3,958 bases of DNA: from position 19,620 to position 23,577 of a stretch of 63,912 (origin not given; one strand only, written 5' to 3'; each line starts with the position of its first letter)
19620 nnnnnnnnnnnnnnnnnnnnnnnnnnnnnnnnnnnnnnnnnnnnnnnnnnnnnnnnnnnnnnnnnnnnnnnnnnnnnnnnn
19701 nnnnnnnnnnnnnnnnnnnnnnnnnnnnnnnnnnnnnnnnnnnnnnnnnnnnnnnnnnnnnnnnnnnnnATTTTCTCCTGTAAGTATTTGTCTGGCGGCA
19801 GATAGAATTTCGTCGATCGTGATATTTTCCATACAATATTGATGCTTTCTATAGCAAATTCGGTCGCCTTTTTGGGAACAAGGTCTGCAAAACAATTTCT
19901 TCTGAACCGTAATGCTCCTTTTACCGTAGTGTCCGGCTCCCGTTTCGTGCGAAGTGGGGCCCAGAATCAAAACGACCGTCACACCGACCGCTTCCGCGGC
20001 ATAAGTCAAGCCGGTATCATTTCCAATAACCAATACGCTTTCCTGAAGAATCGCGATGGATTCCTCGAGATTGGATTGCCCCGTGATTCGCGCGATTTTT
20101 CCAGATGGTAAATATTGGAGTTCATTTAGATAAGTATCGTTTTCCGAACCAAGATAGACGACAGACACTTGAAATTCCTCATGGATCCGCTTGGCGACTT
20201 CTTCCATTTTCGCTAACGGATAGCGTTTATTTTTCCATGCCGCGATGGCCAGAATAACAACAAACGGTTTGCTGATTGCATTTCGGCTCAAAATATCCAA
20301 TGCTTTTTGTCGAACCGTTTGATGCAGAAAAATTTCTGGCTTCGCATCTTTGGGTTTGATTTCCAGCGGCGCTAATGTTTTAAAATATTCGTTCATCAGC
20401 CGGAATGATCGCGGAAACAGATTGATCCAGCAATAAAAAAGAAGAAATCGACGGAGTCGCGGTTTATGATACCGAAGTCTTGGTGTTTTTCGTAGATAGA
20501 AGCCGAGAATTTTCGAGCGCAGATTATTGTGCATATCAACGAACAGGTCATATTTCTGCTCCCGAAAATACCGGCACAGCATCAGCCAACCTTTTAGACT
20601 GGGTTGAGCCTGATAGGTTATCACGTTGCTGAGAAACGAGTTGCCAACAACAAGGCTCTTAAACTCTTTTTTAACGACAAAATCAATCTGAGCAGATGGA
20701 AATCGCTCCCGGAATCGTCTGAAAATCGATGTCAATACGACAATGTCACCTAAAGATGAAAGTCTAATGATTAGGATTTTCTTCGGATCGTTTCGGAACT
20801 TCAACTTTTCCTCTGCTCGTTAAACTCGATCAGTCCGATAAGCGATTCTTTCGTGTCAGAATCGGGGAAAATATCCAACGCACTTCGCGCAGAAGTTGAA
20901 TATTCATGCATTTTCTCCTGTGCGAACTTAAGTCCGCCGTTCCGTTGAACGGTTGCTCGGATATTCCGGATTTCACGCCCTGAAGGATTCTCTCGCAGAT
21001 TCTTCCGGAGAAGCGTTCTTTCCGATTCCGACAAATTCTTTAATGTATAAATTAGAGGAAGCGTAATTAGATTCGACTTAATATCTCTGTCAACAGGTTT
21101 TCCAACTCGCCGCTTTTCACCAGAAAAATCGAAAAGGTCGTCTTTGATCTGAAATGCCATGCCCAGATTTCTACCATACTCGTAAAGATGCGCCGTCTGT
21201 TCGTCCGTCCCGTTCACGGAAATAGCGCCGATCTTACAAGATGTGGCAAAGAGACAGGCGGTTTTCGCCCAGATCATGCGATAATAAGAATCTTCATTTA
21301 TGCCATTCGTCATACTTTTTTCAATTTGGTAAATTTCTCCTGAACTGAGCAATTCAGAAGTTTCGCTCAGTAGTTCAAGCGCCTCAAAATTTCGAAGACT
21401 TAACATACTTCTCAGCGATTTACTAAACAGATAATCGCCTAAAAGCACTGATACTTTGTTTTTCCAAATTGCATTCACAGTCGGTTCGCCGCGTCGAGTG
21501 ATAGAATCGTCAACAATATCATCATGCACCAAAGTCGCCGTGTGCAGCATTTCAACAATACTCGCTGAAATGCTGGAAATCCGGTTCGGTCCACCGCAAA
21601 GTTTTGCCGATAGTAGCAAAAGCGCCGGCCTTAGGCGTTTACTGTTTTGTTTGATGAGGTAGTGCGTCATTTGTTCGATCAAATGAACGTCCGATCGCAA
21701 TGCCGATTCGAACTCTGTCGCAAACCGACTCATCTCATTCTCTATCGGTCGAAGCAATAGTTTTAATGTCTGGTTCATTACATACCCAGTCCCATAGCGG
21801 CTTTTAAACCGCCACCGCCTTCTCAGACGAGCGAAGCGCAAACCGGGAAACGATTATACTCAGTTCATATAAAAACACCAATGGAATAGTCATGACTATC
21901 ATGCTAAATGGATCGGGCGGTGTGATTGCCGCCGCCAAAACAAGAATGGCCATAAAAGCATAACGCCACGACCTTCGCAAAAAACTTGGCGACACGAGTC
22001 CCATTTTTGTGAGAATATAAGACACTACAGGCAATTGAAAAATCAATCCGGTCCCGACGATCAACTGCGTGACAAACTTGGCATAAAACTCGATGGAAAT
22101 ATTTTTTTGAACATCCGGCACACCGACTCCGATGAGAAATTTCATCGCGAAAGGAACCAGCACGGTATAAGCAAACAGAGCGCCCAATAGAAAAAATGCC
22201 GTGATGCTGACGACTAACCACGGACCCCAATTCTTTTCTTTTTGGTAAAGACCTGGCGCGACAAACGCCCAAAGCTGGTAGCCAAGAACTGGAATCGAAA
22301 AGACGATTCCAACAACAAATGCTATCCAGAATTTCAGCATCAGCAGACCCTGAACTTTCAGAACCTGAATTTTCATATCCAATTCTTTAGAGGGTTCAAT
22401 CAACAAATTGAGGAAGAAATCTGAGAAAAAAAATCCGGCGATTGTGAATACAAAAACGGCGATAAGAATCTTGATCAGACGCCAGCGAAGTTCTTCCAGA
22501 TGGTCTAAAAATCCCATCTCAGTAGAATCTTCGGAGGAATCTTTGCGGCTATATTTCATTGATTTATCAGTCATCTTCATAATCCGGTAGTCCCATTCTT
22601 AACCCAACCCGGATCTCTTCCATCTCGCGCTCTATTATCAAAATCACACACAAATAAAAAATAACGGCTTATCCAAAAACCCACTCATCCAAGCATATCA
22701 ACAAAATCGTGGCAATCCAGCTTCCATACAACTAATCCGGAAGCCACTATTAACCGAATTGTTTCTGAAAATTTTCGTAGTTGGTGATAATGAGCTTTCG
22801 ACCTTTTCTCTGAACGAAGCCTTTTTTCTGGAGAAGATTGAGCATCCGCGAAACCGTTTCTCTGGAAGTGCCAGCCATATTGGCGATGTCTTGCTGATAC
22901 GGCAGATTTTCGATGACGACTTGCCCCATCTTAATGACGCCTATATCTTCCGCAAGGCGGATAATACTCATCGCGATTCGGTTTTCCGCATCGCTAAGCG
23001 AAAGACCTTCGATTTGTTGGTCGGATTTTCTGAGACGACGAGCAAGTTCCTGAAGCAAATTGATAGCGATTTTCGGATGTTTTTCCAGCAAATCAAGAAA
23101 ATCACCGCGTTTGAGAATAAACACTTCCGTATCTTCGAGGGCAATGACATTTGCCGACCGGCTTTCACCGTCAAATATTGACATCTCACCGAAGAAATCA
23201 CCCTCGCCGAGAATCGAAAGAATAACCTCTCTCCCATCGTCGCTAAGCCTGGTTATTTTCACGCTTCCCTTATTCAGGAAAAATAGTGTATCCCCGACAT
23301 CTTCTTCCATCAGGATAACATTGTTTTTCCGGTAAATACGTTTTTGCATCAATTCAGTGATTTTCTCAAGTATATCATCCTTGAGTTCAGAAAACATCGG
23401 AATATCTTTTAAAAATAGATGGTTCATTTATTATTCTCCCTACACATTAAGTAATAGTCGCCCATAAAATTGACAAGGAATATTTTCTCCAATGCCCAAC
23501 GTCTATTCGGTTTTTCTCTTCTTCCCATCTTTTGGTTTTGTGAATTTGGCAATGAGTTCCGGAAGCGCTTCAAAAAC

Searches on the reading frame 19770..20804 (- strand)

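Call 89: search_protein_families(library=pfam, proteins=[window:19770-20804:-], max_evalue=0.00001)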
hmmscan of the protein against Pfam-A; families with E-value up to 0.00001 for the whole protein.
window:19770-20804:- (345 aa): 1 family
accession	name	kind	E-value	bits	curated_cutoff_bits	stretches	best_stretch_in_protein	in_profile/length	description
PF01075.23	Glyco_transf_9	-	1.1e-27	97.4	22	1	75-315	3-242/247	Glycosyltransferase family 9 (heptosyltransferase)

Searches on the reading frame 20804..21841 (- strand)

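Call 89: search_protein_families(library=pfam, proteins=[window:20804-21841:-], max_evalue=0.00001)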
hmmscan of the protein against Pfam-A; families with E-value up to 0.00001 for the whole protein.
window:20804-21841:- (346 aa): 1 family
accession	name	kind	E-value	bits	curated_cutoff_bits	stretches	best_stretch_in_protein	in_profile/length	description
PF00348.22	polyprenyl_synt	-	1.4e-70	237.8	27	1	54-288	3-240/251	Polyprenyl synthetase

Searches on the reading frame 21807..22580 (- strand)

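Call 89: search_protein_families(library=pfam, proteins=[window:21807-22580:-], max_evalue=0.00001)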
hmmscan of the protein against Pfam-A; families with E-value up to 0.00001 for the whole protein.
window:21807-22580:- (258 aa): 1 family
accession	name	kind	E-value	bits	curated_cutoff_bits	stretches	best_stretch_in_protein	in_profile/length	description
PF00902.23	TatC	-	2.3e-66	224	25.1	1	26-233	1-208/208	Sec-independent protein translocase protein (TatC)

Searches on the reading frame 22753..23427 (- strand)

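Call 89: search_protein_families(library=pfam, proteins=[window:22753-23427:-], max_evalue=0.00001)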
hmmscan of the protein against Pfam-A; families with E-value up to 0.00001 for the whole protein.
window:22753-23427:- (225 aa): 5 families
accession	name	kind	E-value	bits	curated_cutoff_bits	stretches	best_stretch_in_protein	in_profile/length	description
PF00027.35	cNMP_binding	-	1.6e-27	95.7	27.5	1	30-117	2-89/89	Cyclic nucleotide-binding domain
PF13545.12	HTH_Crp_2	-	2.9e-14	53.2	27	1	150-219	2-66/70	Crp-like helix-turn-helix domain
PF00325.26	Crp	-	4.7e-08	33.1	21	1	179-203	6-30/32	Bacterial regulatory proteins, crp family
PF12802.13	MarR_2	-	4.3e-06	27.2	27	0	178-208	23-53/61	MarR family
PF01047.28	MarR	-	4.9e-06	26.8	24.6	0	177-208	19-50/59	MarR family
